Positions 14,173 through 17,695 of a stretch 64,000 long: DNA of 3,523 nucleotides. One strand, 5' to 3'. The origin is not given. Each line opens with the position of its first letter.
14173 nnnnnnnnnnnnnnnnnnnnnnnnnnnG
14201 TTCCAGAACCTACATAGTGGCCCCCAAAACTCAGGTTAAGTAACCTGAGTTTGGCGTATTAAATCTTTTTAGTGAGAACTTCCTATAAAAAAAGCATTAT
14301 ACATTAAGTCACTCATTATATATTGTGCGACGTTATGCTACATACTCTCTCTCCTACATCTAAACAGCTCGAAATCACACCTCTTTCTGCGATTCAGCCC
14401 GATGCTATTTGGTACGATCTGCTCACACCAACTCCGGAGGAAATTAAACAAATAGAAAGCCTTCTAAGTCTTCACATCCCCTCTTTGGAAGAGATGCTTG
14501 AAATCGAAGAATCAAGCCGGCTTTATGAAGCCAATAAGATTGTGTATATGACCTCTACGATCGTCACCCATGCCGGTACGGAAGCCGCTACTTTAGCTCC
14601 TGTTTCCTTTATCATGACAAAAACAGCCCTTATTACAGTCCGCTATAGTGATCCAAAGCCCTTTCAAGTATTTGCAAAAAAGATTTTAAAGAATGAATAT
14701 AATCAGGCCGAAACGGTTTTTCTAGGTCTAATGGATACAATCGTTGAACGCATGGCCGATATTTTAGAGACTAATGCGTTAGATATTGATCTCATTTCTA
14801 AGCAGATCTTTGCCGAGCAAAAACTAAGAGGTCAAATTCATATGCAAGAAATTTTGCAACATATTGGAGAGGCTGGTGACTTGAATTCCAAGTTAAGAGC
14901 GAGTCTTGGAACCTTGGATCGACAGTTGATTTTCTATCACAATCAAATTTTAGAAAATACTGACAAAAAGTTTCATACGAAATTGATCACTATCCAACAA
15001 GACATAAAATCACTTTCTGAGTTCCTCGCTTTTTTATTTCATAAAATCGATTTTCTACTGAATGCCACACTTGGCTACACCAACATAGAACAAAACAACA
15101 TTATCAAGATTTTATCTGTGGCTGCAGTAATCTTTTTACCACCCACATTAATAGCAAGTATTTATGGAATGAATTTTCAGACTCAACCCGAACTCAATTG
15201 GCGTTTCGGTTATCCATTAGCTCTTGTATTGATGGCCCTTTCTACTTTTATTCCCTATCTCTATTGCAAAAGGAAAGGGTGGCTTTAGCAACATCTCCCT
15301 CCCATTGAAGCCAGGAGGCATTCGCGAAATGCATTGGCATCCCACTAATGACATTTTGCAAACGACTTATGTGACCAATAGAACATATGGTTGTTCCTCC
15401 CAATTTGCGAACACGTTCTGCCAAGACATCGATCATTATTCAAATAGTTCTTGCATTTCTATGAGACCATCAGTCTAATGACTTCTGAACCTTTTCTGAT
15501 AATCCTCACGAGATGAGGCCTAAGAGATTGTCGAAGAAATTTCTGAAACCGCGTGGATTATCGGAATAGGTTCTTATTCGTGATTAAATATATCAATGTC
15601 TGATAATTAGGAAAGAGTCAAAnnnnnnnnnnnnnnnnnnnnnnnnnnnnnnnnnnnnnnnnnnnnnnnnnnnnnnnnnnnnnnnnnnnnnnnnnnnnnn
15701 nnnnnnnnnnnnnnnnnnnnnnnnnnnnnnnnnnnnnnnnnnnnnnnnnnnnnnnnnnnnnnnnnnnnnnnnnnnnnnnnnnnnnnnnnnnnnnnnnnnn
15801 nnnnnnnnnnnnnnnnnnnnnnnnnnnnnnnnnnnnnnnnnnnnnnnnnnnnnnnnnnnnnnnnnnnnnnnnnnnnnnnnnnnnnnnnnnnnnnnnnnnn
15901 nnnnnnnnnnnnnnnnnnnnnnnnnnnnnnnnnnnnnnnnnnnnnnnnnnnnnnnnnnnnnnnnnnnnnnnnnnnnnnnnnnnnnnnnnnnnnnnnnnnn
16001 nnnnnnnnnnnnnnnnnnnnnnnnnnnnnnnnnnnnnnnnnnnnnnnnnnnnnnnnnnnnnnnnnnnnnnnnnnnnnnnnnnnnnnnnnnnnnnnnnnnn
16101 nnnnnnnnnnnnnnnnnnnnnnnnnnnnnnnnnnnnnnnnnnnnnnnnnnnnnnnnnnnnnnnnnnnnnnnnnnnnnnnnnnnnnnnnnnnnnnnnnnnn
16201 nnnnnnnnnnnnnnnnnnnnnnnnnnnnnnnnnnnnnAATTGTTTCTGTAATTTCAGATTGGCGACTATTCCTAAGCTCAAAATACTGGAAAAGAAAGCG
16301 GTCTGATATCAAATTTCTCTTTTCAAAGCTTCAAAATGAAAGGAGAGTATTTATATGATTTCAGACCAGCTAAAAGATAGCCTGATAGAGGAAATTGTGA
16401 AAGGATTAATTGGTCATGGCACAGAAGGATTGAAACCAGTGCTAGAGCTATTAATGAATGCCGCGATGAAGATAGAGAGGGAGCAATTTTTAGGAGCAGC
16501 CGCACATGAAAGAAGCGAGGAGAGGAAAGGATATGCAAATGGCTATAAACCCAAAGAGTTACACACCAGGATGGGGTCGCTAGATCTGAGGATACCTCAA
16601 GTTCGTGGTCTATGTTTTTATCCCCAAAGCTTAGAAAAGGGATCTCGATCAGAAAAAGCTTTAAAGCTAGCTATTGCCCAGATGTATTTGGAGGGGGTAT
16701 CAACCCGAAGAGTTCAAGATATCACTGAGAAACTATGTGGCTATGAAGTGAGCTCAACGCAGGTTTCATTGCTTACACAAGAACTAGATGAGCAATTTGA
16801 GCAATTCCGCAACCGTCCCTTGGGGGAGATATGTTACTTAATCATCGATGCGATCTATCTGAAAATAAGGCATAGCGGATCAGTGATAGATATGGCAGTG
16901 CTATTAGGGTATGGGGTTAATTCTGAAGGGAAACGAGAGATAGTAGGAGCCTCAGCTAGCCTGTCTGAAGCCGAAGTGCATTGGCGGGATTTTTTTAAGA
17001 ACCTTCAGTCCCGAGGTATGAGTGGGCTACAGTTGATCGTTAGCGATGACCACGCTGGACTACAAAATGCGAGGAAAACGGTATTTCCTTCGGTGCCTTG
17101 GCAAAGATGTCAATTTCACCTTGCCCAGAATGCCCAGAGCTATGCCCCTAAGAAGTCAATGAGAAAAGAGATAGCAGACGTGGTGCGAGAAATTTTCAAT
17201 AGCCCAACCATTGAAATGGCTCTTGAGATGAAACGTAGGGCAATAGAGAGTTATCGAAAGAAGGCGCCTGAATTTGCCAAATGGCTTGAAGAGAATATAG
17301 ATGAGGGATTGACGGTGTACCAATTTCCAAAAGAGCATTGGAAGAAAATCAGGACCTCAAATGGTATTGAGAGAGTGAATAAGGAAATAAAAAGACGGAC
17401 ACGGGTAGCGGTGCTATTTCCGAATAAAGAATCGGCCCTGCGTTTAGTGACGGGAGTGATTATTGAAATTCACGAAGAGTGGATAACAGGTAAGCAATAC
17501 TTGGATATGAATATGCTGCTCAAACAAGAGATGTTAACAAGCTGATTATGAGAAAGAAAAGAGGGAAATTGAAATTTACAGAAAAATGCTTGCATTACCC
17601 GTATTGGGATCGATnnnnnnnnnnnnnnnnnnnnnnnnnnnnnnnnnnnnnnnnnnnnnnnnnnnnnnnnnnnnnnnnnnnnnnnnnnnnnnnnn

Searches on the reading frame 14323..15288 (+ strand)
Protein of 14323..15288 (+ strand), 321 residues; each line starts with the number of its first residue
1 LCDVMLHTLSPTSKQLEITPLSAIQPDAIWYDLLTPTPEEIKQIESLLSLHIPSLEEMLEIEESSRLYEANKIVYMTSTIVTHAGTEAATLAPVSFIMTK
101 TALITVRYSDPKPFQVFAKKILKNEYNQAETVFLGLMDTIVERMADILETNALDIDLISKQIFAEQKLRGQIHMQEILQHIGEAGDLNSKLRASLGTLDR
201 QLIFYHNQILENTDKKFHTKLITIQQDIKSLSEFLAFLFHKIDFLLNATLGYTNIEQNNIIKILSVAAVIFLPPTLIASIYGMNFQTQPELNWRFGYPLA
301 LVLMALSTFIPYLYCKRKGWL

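Call 27: search_protein_families(library=pfam, proteins=[window:14323-15288:+])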
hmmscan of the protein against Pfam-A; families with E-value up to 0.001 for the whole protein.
window:14323-15288:+ (321 aa): 1 family
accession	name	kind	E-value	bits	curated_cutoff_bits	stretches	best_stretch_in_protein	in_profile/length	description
PF01544.23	CorA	-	1.7e-49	169.2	27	1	27-317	3-292/292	CorA-like Mg2+ transporter protein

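Call 63: find_homologous_proteins(query=window:14323-15288:+, max_evalue=1e-30)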
Query window:14323-15288:+ (321 aa): 7772 proteins with E <= 1e-30 among 8000 candidates; the best 120 are listed.
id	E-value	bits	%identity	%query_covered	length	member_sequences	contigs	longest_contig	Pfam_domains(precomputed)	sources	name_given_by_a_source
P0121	2.2e-202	689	100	99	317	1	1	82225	PF01544.24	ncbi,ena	-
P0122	2.5e-184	630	91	99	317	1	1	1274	PF01544.24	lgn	-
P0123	3.9e-175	600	88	99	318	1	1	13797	PF01544.24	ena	-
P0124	8.4e-152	523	76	99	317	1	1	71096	PF01544.24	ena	-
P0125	9.4e-109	382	56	99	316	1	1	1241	PF01544.24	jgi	jgi:magnesium transporter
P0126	6.1e-107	376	57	99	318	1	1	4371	PF01544.24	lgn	-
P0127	3.9e-105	370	57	99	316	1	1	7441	PF01544.24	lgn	-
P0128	3.8e-101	357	55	99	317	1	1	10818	PF01544.24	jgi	jgi:magnesium transporter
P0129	6.3e-101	356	55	99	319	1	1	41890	PF01544.24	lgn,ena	-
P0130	5.2e-100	353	52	99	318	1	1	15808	PF01544.24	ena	-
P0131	1.2e-99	352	53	99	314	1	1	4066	PF01544.24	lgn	-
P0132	3.1e-96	341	53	99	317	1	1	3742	PF01544.24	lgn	-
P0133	1.1e-94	336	51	99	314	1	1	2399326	PF01544.24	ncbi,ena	-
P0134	1.8e-92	329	54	93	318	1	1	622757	PF01544.24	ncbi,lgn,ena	-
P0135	3.5e-91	324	51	96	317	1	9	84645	PF01544.24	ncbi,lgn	-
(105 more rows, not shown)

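Call 64: find_encoding_contigs(protein=P0123, flank=10000, max_places=2)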
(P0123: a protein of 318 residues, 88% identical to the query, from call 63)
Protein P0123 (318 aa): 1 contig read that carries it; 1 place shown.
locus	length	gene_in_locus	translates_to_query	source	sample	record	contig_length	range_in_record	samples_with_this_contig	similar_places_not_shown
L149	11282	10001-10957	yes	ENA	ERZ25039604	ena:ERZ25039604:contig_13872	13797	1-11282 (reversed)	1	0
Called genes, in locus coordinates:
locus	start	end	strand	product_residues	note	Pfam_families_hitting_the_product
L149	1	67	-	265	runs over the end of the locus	PF02405:MlaE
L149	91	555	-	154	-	PF05932:CesT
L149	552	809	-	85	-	-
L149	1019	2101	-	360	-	-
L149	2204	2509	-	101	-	-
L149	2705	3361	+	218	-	PF04551:GcpE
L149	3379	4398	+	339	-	PF04551:GcpE (faint), PF26540:GcpE_C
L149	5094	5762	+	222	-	PF00023:Ank (faint)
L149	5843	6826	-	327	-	PF00248:Aldo_ket_red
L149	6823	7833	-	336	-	PF00561:Abhydrolase_1, PF12146:Hydrolase_4, PF12697:Abhydrolase_6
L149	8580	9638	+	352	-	-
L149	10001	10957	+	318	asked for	PF01544:CorA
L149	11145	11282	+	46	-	?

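Call 65: find_encoding_contigs(protein=P0124, flank=10000, max_places=2)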
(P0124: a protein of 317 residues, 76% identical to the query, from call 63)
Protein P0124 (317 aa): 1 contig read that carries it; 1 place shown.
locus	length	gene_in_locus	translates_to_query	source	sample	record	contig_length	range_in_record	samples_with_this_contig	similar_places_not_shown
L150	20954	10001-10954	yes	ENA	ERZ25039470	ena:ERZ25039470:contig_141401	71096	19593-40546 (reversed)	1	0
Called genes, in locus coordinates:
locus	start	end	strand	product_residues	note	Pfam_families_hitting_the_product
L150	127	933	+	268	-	-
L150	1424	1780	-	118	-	-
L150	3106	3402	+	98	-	-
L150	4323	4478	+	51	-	-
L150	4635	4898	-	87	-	PF09363:XFP_C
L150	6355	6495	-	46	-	-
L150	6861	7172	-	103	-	-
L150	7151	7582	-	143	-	PF04724:Glyco_transf_17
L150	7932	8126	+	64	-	-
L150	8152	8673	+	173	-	-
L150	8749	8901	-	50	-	-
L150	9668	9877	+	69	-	PF01526:DDE_Tnp_Tn3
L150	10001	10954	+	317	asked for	PF01544:CorA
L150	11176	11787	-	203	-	PF01609:DDE_Tnp_1, PF13612:DDE_Tnp_1_3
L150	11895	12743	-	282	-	PF01048:PNP_UDP_1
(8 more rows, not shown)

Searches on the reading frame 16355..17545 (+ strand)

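Call 17: search_protein_families(library=ncbifam, proteins=[window:16355-17545:+])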
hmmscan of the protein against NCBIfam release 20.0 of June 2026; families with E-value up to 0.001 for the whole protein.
window:16355-17545:+ (396 aa): 5 families
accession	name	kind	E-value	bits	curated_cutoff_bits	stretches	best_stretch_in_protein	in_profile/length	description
NF033543.2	transpos_IS256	equivalog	6.4e-108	360.7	150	1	42-370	1-335/338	IS256 family transposase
NF041731.2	transpos_ISH6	equivalog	2.3e-17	62.8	240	1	11-350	15-381/414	ISH6 family transposase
NF033544.1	transpos_IS1249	exception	3.4e-08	33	300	1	194-355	116-271/382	IS1249 family transposase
NF033529.1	transpos_ISLre2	equivalog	7.7e-06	25.4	200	1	93-350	28-297/382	ISLre2 family transposase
NF033587.1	transpos_IS6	equivalog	0.00018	21.3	125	0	95-151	2-58/202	IS6 family transposase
